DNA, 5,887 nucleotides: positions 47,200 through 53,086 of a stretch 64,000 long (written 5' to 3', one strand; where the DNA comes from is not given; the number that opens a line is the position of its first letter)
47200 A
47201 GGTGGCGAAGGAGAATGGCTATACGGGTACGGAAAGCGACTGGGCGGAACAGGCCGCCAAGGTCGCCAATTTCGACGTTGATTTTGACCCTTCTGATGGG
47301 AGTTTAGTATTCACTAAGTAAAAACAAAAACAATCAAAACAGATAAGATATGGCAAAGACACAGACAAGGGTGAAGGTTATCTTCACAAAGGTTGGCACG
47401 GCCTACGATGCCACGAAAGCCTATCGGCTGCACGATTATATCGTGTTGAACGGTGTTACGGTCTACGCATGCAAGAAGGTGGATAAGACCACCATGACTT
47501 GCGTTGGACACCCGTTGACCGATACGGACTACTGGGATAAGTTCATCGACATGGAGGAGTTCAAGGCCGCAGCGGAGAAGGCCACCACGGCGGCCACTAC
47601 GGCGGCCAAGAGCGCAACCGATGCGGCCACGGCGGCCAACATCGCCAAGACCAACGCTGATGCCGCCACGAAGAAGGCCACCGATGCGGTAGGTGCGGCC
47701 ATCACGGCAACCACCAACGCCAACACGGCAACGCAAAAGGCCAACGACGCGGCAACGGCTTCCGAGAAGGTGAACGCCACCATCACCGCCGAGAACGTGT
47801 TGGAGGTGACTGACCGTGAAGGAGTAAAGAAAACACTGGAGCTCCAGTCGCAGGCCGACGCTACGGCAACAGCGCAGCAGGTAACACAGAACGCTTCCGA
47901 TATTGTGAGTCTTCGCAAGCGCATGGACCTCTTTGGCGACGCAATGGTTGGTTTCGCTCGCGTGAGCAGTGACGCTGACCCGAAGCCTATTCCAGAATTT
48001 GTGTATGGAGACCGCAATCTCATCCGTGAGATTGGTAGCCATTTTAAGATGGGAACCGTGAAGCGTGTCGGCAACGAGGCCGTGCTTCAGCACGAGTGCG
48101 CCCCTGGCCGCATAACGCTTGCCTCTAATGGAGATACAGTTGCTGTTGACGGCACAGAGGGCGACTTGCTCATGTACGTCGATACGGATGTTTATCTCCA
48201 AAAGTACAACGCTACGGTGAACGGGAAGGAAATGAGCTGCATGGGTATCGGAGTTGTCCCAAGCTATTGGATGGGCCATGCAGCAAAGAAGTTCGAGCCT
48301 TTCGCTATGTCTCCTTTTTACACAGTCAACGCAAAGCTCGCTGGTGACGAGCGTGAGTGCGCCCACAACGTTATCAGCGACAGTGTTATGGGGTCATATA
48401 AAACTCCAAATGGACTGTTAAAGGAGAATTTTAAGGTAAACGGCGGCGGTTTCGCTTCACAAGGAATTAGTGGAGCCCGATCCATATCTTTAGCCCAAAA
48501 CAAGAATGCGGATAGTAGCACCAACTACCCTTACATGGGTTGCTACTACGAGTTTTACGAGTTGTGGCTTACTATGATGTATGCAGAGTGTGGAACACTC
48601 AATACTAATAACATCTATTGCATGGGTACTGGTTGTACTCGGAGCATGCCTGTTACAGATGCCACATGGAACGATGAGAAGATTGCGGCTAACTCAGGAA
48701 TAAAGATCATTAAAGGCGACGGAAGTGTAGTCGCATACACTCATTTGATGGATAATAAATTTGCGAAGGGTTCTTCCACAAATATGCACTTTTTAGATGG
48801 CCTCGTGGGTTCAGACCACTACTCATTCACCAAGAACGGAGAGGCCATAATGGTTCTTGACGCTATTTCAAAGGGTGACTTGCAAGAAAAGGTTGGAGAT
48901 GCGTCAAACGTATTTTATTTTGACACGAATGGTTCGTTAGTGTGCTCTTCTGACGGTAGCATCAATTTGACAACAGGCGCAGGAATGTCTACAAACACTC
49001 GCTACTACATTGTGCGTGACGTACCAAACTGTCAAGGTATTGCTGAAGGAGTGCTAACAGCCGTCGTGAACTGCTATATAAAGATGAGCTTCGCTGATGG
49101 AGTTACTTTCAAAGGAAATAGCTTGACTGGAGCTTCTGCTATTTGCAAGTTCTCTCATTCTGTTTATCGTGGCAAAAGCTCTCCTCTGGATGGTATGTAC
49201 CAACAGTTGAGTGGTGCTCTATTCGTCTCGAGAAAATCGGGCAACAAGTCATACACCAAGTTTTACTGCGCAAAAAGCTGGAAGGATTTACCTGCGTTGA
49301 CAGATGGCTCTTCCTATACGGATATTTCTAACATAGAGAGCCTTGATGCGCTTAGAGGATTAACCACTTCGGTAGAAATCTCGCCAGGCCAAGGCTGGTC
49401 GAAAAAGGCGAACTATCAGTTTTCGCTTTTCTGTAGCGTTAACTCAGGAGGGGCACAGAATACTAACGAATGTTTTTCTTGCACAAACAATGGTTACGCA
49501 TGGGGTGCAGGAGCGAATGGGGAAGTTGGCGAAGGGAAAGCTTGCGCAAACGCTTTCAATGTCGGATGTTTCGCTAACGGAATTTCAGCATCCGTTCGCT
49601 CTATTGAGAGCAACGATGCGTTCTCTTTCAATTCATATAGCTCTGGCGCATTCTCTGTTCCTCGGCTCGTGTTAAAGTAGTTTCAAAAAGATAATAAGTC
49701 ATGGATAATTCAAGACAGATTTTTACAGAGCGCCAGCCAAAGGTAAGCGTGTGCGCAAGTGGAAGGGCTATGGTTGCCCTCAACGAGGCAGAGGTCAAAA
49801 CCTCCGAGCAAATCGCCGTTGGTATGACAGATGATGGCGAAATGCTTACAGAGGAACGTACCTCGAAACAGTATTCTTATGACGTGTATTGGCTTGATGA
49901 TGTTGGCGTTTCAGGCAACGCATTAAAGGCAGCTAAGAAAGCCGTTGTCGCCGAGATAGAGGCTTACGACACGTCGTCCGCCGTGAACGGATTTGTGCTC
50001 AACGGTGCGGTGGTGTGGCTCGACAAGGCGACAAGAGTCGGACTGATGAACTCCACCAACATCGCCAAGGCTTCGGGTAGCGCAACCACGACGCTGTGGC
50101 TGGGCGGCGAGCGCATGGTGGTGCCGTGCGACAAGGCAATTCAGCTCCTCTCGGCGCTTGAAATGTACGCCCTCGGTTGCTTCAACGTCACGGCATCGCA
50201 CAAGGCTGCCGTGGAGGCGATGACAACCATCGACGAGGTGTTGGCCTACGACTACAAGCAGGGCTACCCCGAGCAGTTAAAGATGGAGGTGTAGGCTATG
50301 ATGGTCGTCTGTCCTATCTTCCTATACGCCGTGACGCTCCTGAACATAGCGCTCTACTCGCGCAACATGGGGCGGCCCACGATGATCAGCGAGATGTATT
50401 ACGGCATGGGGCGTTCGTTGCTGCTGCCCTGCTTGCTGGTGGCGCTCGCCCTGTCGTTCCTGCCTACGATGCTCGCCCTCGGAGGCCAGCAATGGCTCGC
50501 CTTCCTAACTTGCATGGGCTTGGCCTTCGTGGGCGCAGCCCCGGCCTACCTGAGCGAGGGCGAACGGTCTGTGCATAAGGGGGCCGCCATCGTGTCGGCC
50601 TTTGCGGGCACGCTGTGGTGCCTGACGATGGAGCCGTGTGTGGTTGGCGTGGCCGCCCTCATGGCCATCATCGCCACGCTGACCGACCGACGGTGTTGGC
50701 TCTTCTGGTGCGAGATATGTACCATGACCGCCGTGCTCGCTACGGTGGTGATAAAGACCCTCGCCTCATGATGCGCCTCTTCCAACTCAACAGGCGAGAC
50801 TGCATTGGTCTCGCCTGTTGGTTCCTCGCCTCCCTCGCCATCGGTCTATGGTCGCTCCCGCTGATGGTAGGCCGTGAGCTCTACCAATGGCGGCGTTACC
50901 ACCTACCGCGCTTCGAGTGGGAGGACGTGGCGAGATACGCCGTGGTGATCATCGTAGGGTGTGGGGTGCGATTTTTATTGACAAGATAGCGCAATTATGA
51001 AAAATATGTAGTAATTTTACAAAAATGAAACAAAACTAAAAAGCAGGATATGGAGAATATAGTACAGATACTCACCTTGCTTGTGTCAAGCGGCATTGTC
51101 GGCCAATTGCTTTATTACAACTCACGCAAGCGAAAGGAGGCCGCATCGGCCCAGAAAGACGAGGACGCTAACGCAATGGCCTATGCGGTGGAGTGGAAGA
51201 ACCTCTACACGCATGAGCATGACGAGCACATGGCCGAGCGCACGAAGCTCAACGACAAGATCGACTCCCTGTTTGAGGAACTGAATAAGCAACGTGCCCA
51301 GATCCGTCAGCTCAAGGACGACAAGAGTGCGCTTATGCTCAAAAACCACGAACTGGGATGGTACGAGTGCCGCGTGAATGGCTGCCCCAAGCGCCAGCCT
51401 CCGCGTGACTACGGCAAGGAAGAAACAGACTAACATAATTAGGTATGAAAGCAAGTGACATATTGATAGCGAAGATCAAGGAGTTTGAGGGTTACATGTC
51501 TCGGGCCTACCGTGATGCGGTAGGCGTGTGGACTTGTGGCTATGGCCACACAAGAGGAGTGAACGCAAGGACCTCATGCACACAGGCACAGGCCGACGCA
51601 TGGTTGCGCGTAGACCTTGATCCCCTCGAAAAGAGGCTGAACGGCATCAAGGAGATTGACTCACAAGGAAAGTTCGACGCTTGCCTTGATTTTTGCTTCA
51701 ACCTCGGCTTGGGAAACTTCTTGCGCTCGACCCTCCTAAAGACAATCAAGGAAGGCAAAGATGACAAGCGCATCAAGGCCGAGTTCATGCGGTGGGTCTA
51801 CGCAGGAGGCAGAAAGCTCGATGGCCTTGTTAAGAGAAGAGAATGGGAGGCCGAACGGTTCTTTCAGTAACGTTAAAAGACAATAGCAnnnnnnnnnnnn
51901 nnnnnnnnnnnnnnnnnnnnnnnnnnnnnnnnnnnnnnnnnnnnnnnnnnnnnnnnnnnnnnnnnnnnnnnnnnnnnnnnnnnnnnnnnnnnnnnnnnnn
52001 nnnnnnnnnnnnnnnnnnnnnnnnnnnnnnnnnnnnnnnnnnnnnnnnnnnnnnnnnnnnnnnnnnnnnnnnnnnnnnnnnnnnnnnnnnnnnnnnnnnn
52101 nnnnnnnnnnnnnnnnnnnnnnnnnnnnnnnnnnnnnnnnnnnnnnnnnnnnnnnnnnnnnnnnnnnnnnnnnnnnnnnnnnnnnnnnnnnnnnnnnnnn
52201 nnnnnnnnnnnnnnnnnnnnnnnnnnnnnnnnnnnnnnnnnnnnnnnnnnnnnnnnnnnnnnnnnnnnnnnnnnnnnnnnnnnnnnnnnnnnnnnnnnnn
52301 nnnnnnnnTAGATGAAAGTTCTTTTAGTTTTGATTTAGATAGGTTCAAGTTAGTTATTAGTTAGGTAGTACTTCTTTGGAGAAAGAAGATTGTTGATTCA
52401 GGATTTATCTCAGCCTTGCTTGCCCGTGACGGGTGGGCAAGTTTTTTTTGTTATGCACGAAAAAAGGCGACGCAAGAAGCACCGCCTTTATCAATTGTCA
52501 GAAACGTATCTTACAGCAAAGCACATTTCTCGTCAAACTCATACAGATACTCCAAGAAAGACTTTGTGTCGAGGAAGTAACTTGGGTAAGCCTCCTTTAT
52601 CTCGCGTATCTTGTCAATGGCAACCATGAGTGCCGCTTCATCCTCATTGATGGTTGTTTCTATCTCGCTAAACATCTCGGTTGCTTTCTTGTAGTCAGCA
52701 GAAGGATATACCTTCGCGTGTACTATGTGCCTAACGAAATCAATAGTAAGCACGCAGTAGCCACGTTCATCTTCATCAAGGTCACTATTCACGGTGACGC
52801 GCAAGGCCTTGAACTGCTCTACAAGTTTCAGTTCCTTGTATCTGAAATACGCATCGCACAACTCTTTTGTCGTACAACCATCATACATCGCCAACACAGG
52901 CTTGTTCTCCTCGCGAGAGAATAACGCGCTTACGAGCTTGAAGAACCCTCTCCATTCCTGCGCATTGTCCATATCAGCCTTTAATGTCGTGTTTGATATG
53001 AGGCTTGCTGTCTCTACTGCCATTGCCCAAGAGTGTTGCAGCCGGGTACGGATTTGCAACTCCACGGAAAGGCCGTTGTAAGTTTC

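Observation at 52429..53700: Stand-alone RelA/SpoT synthetase-domain gene (toxSAS/CapRel-like) inserted as a moron between lysis cassette and accessory genes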

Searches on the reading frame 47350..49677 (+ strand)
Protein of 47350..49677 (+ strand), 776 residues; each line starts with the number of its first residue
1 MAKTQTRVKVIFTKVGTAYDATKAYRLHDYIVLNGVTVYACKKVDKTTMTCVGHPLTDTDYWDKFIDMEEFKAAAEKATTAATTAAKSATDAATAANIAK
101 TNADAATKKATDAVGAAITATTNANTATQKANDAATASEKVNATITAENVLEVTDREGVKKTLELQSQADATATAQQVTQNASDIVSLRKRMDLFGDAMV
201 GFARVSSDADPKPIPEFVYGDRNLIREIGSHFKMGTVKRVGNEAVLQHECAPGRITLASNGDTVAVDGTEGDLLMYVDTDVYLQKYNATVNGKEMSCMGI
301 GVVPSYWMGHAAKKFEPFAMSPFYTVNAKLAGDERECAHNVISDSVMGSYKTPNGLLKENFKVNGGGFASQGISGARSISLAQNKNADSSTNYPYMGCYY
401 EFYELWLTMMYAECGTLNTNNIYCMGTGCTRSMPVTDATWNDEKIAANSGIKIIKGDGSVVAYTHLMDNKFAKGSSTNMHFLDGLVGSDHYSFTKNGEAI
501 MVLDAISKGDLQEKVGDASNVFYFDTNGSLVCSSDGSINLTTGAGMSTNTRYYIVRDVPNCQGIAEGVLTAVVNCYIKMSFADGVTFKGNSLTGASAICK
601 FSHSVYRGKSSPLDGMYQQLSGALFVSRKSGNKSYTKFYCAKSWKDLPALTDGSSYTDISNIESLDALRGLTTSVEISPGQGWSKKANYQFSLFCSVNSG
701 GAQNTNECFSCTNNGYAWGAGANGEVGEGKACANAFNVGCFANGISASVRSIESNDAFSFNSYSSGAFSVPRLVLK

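Call 36: search_protein_families(library=phrogs, proteins=[window:47350-49677:+], max_evalue=0.001)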
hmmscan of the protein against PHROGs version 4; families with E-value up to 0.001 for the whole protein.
window:47350-49677:+ (776 aa): 3 families
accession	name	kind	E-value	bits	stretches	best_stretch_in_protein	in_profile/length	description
phrog_19280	-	unknown function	7.6e-10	39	1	73-168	163-257/623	-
phrog_20680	-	unknown function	2.1e-05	25.1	1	6-150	6-130/253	-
phrog_13481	-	tail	0.00055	20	1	73-201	173-306/596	tail fiber protein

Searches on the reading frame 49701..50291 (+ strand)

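Call 36: search_protein_families(library=phrogs, proteins=[window:49701-50291:+], max_evalue=0.001)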
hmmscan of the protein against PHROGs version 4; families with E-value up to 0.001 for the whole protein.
window:49701-50291:+ (197 aa): 2 families
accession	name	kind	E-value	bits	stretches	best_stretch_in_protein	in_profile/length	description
phrog_1807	-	tail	1.8e-09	38.7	1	60-190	105-240/241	tail fiber protein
phrog_2837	-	tail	4.1e-07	30.9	1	34-189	40-197/202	tail protein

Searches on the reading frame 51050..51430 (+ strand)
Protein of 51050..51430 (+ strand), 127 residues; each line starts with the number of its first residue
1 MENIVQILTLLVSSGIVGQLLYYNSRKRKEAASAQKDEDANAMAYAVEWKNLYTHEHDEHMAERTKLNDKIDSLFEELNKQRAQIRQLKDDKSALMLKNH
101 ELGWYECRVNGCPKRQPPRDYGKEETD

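Call 36: search_protein_families(library=phrogs, proteins=[window:51050-51430:+], max_evalue=0.001)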
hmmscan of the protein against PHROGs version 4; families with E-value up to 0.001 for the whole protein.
window:51050-51430:+ (127 aa): 2 families
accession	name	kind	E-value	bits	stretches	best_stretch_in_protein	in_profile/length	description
phrog_32423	-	unknown function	1.2e-10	42.5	1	4-121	6-112/112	-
phrog_6664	-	unknown function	0.00014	23.3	1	3-90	6-92/97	-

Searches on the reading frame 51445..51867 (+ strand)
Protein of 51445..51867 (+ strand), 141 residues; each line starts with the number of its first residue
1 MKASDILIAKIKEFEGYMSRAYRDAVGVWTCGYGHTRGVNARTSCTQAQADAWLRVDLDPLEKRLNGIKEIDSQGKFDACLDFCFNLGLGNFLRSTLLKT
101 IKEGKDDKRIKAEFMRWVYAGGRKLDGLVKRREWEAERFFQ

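Call 36: search_protein_families(library=phrogs, proteins=[window:51445-51867:+], max_evalue=0.001)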
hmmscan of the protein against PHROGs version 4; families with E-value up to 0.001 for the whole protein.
window:51445-51867:+ (141 aa): 7 families
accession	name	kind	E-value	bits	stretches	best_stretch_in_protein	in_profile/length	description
phrog_7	-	lysis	2.2e-47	162.7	1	1-139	552-695/873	endolysin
phrog_33083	-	lysis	2e-20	73.9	1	1-137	1-138/456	endolysin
phrog_7910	-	lysis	1e-11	46.3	1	74-137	27-89/96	endolysin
phrog_10457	-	lysis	1.6e-09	38.8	1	72-139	27-93/95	endolysin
phrog_28234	-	lysis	2.3e-08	34.5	1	7-139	67-219/372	endolysin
phrog_6543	-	unknown function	0.0002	22.6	1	7-37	27-57/71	-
phrog_3572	-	lysis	0.00047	19.7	1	11-58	271-322/653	endolysin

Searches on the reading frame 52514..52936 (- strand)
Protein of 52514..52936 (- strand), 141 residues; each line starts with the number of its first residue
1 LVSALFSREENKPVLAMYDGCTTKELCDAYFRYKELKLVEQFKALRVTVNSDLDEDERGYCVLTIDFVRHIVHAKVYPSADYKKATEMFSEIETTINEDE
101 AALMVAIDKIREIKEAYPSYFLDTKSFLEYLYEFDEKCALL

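Call 58: search_protein_representatives(protein=window:52514-52936:-)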
Query: 141 residues. Proteins with E-value up to 0.001 (for the whole library): 271; up to 1e-10: 24; up to 1e-30: 1. The best 150 are listed.
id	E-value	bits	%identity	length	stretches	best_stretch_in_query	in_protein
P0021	8.2e-42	158.6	57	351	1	1-141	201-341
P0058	8.6e-29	116.5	47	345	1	1-139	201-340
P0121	7.7e-24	100.5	48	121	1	27-140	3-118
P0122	4.1e-21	91.6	47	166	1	46-140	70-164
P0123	1.4e-19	86.7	42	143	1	17-139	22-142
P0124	2.0e-18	82.9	47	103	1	43-140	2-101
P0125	2.6e-18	82.6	40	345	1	1-140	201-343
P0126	1.8e-16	76.6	37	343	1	2-139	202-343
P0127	1.3e-15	73.8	43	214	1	5-115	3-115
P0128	4.7e-15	72.0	34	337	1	1-140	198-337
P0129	1.1e-14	70.8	56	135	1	81-141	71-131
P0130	4.7e-14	68.8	34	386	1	1-131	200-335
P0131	8.0e-14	68.0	36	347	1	2-135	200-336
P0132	8.2e-13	64.8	38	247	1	33-138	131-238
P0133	2.3e-12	63.4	37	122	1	37-139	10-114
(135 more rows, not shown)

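Call 67: predict_structure(alignment_id=A2)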
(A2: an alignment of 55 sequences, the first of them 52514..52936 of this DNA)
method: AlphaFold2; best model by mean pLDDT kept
length: 141 residues; sequences in the alignment: 55
mean_pLDDT: 77.1   pTM: 0.57
mean pLDDT of the five models: 77.1, 75.2, 74.2, 73.1, 72.8
residues with pLDDT >= 90: 17; 70-90: 88; 50-70: 29; < 50: 7
segments of 3 or more residues with pLDDT < 50: 116-122
pLDDT, mean of each block of 10 residues (from residue 1): 80 85 91 83 63 62 77 81 91 87 76 53 63 87 83
secondary structure, 60 per line:
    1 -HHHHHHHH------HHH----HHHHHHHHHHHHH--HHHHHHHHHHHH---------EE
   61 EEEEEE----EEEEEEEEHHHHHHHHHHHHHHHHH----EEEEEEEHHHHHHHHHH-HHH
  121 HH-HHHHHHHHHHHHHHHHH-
elements in order: H2-9 H23-35 H38-49 E59-66 E71-78 H79-95 E100-106 H107-116 H118-122 H124-140

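Call 69: fold_search(model_id=the predicted structure, library=pdb)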
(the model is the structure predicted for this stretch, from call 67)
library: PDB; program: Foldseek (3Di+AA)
matches with E <= 10: 564; with E <= 0.001: 2
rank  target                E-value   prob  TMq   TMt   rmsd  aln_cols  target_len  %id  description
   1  7ztb_A                1.8e-04  1.00  0.62  0.30   4.4       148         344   18  Structure of the Salmonella tRNA pyrophosphokinase CapRel (released 2022-11-23)
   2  9erv_A                6.4e-04  1.00  0.58  0.28   5.4       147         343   16  Structure of Salmonella CapRel bound to Bas11 Gp54 (released 2024-11-06)
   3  3ak1_B                1.2e-01  0.21  0.21  0.15   9.3       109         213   15  Superoxide dismutase from Aeropyrum pernix K1, apo-form (released 2011-02-02)
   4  3ak2_C                2.3e-01  0.15  0.21  0.15   9.2       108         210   15  Superoxide dismutase from Aeropyrum pernix K1, Mn-bound form (released 2011-02-02)
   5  3ak2_D                2.5e-01  0.15  0.21  0.15   9.0       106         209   17  Superoxide dismutase from Aeropyrum pernix K1, Mn-bound form (released 2011-02-02)
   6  3ak2_B                2.7e-01  0.15  0.21  0.15   9.2       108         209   15  Superoxide dismutase from Aeropyrum pernix K1, Mn-bound form (released 2011-02-02)
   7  3ak2_A                2.7e-01  0.15  0.21  0.15   9.2       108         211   15  Superoxide dismutase from Aeropyrum pernix K1, Mn-bound form (released 2011-02-02)
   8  3ak1_A                3.2e-01  0.14  0.21  0.15   9.3       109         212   15  Superoxide dismutase from Aeropyrum pernix K1, apo-form (released 2011-02-02)
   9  3egr_B                4.2e-01  0.28  0.21  0.38   6.6        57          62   14  CRYSTAL STRUCTURE OF A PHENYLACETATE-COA OXYGENASE SUBUNIT PAAB (REUT_A2307) FROM RALSTONIA EUTROPHA JMP134 AT 2.65 A  (released 2008-09-30)
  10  4ffk                  5.1e-01  0.12  0.22  0.16   9.7       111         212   12  X-ray structure of iron superoxide dismutase from Acidilobus saccharovorans (released 2012-06-27)
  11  6jov_C                5.5e-01  0.14  0.24  0.18   8.6       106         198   12  Crystal structure of a hypothetical Fe Superoxide dismutase (released 2020-01-29)
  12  1isa_A                6.7e-01  0.08  0.26  0.20  13.4       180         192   12  STRUCTURE-FUNCTION IN E. COLI IRON SUPEROXIDE DISMUTASE: COMPARISONS WITH THE MANGANESE ENZYME FROM T. THERMOPHILUS (released 1994-09-30)
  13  3js4_C                6.7e-01  0.08  0.19  0.15   8.7        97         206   14  Crystal structure of iron superoxide dismutase from Anaplasma phagocytophilum (released 2009-09-22)
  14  1za5_A                7.1e-01  0.13  0.25  0.19   9.3       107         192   14  Q69H-FeSOD (released 2006-03-14)
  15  4l2b_A                7.1e-01  0.13  0.24  0.19   8.7       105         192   12  X-ray structure of the C57S mutant of the iron superoxide dismutase from Pseudoalteromonas haloplanktis (released 2014-02-26)
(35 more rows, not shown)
